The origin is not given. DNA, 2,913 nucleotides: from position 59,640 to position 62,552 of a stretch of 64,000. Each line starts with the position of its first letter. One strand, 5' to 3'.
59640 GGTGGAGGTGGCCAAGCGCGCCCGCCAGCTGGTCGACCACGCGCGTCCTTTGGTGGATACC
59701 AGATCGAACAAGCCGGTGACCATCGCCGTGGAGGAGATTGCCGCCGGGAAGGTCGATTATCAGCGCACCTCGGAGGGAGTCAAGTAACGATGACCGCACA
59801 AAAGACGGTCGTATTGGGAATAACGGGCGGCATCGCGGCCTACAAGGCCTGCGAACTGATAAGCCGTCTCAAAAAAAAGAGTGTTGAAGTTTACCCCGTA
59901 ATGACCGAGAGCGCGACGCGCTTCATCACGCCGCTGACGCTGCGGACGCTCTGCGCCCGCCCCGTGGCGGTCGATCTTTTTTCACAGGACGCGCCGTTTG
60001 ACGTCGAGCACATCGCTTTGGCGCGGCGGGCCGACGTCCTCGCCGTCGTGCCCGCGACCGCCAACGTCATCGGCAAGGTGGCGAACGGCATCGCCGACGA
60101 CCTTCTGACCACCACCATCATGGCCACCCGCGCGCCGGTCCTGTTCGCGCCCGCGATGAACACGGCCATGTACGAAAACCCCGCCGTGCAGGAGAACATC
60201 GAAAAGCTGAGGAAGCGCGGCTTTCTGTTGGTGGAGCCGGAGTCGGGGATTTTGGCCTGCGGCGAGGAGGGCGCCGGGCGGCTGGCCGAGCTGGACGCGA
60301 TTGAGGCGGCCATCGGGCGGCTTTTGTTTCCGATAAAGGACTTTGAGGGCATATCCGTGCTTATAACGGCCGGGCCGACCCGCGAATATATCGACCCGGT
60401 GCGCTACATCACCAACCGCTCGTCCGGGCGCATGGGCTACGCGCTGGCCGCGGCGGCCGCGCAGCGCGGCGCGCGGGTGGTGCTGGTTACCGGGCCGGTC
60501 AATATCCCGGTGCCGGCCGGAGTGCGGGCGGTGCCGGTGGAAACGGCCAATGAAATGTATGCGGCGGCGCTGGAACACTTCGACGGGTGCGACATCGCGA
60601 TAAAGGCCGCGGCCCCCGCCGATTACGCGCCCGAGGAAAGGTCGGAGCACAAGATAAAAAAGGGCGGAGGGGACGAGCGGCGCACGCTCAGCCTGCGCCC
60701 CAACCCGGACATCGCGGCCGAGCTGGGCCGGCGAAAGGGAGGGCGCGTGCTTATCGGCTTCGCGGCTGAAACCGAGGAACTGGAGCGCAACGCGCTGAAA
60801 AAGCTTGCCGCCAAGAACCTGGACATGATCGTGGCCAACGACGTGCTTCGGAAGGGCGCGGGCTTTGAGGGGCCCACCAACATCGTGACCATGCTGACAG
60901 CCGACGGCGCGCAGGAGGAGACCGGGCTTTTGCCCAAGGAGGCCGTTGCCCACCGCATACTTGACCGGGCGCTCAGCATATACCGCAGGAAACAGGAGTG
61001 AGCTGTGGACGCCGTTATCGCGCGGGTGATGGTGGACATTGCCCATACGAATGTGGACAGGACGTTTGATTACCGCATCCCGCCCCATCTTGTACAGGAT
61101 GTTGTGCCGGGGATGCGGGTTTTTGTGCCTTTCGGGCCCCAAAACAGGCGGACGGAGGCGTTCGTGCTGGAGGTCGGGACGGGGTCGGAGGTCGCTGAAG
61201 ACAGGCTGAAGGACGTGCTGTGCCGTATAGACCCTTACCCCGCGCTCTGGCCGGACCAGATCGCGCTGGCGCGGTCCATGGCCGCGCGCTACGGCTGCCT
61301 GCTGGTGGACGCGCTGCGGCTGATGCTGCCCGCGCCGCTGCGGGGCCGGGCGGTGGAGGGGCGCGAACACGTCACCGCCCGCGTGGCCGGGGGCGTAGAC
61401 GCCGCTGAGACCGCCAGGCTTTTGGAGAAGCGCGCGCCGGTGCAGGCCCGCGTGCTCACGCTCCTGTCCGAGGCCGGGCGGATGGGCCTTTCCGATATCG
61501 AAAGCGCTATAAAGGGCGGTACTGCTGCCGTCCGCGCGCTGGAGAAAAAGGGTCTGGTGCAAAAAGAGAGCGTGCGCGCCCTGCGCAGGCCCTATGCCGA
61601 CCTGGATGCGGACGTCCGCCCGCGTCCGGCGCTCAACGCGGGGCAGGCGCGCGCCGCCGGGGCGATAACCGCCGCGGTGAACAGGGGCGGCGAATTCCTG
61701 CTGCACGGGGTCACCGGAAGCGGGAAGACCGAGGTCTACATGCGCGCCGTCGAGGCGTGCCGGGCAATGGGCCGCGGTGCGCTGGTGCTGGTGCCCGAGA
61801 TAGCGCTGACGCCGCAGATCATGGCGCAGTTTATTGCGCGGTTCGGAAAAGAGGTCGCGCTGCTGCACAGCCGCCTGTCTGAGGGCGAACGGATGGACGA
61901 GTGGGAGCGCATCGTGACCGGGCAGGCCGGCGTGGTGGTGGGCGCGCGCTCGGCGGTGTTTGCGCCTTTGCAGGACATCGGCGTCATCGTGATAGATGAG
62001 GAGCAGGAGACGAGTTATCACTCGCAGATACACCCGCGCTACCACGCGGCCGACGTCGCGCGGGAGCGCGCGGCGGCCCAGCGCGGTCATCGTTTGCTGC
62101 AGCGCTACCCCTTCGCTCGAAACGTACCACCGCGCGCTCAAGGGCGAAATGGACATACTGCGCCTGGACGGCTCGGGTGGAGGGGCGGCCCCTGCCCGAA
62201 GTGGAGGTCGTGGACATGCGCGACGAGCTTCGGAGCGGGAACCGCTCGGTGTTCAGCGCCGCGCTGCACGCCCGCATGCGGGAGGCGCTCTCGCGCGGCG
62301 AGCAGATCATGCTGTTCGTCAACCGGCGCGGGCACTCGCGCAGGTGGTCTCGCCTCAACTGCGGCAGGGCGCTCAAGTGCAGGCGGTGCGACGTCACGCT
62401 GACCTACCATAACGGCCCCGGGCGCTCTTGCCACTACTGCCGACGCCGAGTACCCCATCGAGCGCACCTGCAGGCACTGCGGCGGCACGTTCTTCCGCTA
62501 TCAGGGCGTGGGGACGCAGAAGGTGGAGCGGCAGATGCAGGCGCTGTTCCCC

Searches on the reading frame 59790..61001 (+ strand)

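Call 54: search_protein_families(library=pfam, proteins=[window:59790-61001:+])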
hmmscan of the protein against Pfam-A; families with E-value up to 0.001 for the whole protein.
window:59790-61001:+ (403 aa): 2 families
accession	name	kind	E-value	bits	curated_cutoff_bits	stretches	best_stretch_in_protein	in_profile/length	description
PF04127.22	DFP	-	1.4e-72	243.8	22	1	186-369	2-186/186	DNA/pantothenate metabolism flavoprotein C-terminal domain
PF02441.25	Flavoprotein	-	4e-37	127.7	22.7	1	5-176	1-156/162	Flavoprotein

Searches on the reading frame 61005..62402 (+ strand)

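Call 54: search_protein_families(library=pfam, proteins=[window:61005-62402:+])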
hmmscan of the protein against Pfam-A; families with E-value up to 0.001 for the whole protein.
window:61005-62402:+ (465 aa): 3 families
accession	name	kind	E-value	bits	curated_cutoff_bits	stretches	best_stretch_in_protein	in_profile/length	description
PF17764.6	PriA_3primeBD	-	3.8e-23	81.6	22.7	1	7-109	1-96/96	3'DNA-binding domain (3'BD)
PF00270.35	DEAD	-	1.4e-14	54.7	26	1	220-339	10-132/167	DEAD/DEAH box helicase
PF04851.21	ResIII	-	1.4e-10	41.7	22.5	1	210-337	4-138/164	Type III restriction enzyme, res subunit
